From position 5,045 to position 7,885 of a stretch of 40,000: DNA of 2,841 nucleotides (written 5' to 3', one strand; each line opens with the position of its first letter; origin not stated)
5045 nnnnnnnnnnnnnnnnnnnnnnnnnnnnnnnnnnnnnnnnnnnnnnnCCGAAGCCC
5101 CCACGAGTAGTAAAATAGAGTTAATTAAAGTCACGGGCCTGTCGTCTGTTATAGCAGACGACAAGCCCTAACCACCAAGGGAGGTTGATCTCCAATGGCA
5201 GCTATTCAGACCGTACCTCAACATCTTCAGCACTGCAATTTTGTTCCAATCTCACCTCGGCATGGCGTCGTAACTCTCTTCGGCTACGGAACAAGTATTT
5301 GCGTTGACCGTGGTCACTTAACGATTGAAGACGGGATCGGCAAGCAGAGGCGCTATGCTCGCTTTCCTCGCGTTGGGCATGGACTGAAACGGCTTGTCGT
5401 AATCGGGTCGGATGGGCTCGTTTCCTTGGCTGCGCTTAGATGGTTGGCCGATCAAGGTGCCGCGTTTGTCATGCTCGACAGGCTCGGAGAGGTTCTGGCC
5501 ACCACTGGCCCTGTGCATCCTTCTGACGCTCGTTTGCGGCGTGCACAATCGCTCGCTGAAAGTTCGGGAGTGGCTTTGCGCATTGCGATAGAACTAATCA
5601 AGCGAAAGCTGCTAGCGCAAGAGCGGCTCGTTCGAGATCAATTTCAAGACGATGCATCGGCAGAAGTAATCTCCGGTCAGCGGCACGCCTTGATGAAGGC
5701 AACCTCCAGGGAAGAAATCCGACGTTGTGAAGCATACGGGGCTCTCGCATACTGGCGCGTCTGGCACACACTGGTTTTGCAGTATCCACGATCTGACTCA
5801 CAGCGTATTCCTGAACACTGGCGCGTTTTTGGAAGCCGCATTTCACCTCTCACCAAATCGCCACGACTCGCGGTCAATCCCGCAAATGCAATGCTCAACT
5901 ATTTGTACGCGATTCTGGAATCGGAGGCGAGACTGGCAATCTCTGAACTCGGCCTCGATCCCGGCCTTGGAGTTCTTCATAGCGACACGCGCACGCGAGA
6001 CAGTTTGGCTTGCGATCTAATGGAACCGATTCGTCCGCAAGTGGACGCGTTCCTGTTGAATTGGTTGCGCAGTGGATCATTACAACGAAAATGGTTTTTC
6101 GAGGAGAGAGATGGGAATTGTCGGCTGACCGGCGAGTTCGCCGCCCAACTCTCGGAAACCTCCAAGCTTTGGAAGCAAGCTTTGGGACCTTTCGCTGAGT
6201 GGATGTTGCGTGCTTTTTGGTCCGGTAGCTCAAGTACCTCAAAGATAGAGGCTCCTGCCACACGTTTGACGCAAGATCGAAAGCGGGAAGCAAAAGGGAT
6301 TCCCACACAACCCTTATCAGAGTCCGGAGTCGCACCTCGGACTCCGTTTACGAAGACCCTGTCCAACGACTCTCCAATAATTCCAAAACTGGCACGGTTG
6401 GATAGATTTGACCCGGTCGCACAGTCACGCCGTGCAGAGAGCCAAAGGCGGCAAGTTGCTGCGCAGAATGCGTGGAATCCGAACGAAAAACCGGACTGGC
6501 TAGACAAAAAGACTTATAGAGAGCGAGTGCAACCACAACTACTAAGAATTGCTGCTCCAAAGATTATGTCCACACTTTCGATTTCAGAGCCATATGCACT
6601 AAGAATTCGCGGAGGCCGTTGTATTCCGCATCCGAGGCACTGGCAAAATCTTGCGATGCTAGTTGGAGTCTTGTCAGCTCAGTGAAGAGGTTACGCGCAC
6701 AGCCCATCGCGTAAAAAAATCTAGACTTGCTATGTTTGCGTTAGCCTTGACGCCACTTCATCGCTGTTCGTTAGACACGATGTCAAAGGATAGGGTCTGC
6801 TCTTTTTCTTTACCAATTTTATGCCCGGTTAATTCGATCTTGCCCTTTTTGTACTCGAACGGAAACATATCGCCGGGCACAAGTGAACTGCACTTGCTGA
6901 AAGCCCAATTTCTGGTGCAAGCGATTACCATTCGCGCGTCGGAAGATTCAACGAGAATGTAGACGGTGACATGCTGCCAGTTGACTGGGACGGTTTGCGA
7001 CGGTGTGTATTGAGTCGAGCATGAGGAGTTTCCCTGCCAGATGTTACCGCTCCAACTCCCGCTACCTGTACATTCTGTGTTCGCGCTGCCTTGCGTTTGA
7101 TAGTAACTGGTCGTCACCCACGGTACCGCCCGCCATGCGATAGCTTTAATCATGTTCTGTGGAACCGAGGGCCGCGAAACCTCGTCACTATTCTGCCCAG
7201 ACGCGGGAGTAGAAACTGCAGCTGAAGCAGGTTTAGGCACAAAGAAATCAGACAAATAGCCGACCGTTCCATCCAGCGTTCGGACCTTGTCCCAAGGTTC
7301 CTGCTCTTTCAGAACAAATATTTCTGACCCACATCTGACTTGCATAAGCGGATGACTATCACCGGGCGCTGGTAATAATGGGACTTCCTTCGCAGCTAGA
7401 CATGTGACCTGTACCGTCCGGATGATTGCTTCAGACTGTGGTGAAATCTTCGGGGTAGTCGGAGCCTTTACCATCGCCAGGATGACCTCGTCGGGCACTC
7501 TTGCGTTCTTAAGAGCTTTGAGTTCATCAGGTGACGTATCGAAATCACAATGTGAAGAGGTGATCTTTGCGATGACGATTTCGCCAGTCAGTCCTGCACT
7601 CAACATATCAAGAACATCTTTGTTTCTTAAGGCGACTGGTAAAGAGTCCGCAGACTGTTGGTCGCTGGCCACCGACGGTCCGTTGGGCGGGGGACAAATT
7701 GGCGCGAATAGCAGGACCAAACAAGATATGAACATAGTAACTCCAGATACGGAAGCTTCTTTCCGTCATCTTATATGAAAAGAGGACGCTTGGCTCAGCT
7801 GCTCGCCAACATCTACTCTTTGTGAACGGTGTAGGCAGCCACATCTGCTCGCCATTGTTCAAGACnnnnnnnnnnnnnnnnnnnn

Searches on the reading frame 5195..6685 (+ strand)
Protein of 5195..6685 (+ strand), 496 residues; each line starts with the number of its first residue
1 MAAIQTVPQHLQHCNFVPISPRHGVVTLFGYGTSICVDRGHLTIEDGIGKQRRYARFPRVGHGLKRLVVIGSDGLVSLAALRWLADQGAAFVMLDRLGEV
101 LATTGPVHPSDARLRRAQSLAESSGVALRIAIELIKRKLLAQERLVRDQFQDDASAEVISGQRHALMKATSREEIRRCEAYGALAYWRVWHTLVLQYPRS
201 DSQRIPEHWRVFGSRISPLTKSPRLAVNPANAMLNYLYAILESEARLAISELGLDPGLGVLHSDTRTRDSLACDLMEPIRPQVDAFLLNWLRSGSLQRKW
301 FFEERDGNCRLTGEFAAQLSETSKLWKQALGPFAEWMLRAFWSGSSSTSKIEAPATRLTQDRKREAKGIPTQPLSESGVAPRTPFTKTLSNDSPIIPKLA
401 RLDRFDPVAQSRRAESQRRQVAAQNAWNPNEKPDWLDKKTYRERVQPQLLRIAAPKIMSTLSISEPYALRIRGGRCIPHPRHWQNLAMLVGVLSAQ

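Call 3: search_protein_families(library=pfam, proteins=[window:5195-6685:+], max_evalue=0.01)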
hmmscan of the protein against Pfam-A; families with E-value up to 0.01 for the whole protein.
window:5195-6685:+ (496 aa): 1 family
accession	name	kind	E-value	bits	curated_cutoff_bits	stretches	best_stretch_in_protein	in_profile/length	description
PF01867.21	Cas_Cas1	-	1.4e-41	143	22.3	1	28-315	3-273/283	CRISPR associated protein Cas1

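Call 4: search_protein_families(library=padloc, proteins=[window:5195-6685:+], max_evalue=0.01)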
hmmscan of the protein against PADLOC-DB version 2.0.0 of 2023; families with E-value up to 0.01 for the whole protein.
window:5195-6685:+ (496 aa): 29 families (the best 25 are shown)
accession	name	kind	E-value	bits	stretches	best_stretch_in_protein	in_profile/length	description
PDLC01608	Cas1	-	1.4e-43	147.4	1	28-315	3-266/276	"CAS-I,CAS-II,CAS-III,CAS-IV,CAS-V,CAS-VI; acquisition_1"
PDLC01248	Cas1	-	1.2e-41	141.1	1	62-319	30-255/289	"CAS-I,CAS-II,CAS-III,CAS-IV,CAS-V,CAS-VI; acquisition_1"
PDLC00928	Cas1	-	4.4e-35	119.2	1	66-317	36-274/315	Cas1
PDLC00927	Cas1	-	8.8e-34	115.1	1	68-314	38-276/327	CRISPR-associated endonuclease Cas1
PDLC01747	Cas1g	-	1.6e-32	110.8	1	17-313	191-466/523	-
PDLC01249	Cas1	-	2.1e-31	107.3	1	29-299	4-244/246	"CAS-I,CAS-II,CAS-III,CAS-IV,CAS-V,CAS-VI; acquisition_1"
PDLC01449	Cas1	-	2.6e-31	106.9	1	65-323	36-255/285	"CAS-I,CAS-II,CAS-III,CAS-IV,CAS-V,CAS-VI; acquisition_1"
PDLC01743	Cas1c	-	8.3e-28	95.5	1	53-314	32-281/337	-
PDLC01334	Cas1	-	4e-26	90.1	1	51-314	27-282/336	"CAS-I,CAS-II,CAS-III,CAS-IV,CAS-V,CAS-VI; acquisition_1"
PDLC00923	Cas1c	-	1.7e-25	88.1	1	51-314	28-285/340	"CRISPR-associated endonuclease Cas1, subtype I-C/DVULG"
PDLC02025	Cas1d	-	9.9e-25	85.7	1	62-313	35-260/316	-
PDLC02063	Cas1_IIIb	-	1.4e-20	71.4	1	32-292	319-551/617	-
PDLC02061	Cas1_II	-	1.4e-19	68.3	1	68-294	67-251/335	-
PDLC00926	Cas1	-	1.6e-17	61.8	1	227-298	169-239/278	"CRISPR-associated endonuclease Cas1, subtype II/NMENI"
PDLC01333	Cas1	-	2.6e-17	61.1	1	70-291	40-231/270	"CAS-I,CAS-II,CAS-III,CAS-IV,CAS-V,CAS-VI; acquisition_1"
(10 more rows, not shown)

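Call 5: search_protein_families(library=ncbifam, proteins=[window:5195-6685:+], max_evalue=0.01)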
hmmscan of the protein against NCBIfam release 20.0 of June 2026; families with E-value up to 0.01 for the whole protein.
window:5195-6685:+ (496 aa): 9 families
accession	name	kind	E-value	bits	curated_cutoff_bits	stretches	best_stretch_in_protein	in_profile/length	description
TIGR00287.1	cas1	equivalog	3.3e-33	115.1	71.7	1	68-314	38-276/327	CRISPR-associated endonuclease Cas1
NF049935.1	cas4g_cas1g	exception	1e-28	100.1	560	1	16-312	207-488/546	CRISPR-associated endonuclease Cas4g/Cas1g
TIGR03640.1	cas1_DVULG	exception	6.3e-25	88.1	385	1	51-314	28-285/340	type I-C CRISPR-associated endonuclease Cas1c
TIGR04093.1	cas1_CYANO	exception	2.9e-24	85.6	385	1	62-312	38-276/334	type I-D CRISPR-associated endonuclease Cas1d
TIGR03639.1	cas1_NMENI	exception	6.1e-17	61.8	120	1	227-298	169-239/278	type II CRISPR-associated endonuclease Cas1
TIGR03983.1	cas1_MYXAN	equivalog_domain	2.7e-09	36.4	358.05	1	111-288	94-265/347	type I-MYXAN CRISPR-associated endonuclease Cas1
TIGR04329.1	cas1_PREFRAN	exception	1.9e-08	33.8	300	1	220-292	179-251/317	type V CRISPR-associated endonuclease Cas1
TIGR03641.1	cas1_HMARI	exception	1e-07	31.6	304.1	1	128-311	99-265/324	type I-B CRISPR-associated endonuclease Cas1b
TIGR03638.1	cas1_ECOLI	exception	0.0025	17.1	215.6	0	228-266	170-208/269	type I-E CRISPR-associated endonuclease Cas1e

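Call 90: search_solved_structures(query=window:5195-6685:+, max_evalue=0.001)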
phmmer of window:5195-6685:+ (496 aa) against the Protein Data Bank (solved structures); distinct sequences matched with E-value up to 0.001: 7.
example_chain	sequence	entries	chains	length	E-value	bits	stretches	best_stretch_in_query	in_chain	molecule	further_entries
6opm_A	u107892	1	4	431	1e-21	80.4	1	26-317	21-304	CRISPR-associated endonuclease Cas1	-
4n06_A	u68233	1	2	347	3.3e-19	72.1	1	29-312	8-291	CRISPR-associated endonuclease Cas1 1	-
8d3l_A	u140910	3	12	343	1.6e-14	56.6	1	50-317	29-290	CRISPR-associated endonuclease Cas1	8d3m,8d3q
8d3p_A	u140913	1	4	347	1.7e-14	56.6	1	50-317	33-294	CRISPR-associated endonuclease Cas1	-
7cr6_A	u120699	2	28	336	1.9e-13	53.1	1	57-313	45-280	CRISPR-associated endonuclease Cas1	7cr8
7mi4_A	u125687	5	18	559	2.9e-10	42.6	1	220-314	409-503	CRISPR-associated exonuclease Cas4/endonuclease Cas1 fusion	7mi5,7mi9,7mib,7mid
5xvn_A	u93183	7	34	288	0.00057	21.8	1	226-288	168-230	CRISPR-associated endonuclease Cas1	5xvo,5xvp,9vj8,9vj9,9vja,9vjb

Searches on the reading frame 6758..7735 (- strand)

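Call 3: search_protein_families(library=pfam, proteins=[window:6758-7735:-], max_evalue=0.01)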
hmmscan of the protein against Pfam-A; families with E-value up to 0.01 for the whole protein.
window:6758-7735:- (325 aa): 1 family
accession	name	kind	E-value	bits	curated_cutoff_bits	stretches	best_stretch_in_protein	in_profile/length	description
PF08239.17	SH3_3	-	0.00093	19.8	27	1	126-162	12-49/54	Bacterial SH3 domain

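Call 4: search_protein_families(library=padloc, proteins=[window:6758-7735:-], max_evalue=0.01)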
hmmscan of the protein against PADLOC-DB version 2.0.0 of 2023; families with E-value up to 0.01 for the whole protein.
window:6758-7735:- (325 aa): 0 families

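Call 5: search_protein_families(library=ncbifam, proteins=[window:6758-7735:-], max_evalue=0.01)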
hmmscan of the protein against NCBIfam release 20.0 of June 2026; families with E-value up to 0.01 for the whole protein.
window:6758-7735:- (325 aa): 0 families

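Call 85: search_protein_families(library=phrogs, proteins=[window:6758-7735:-], max_evalue=0.001)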
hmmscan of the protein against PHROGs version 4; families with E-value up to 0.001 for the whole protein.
window:6758-7735:- (325 aa): 0 families
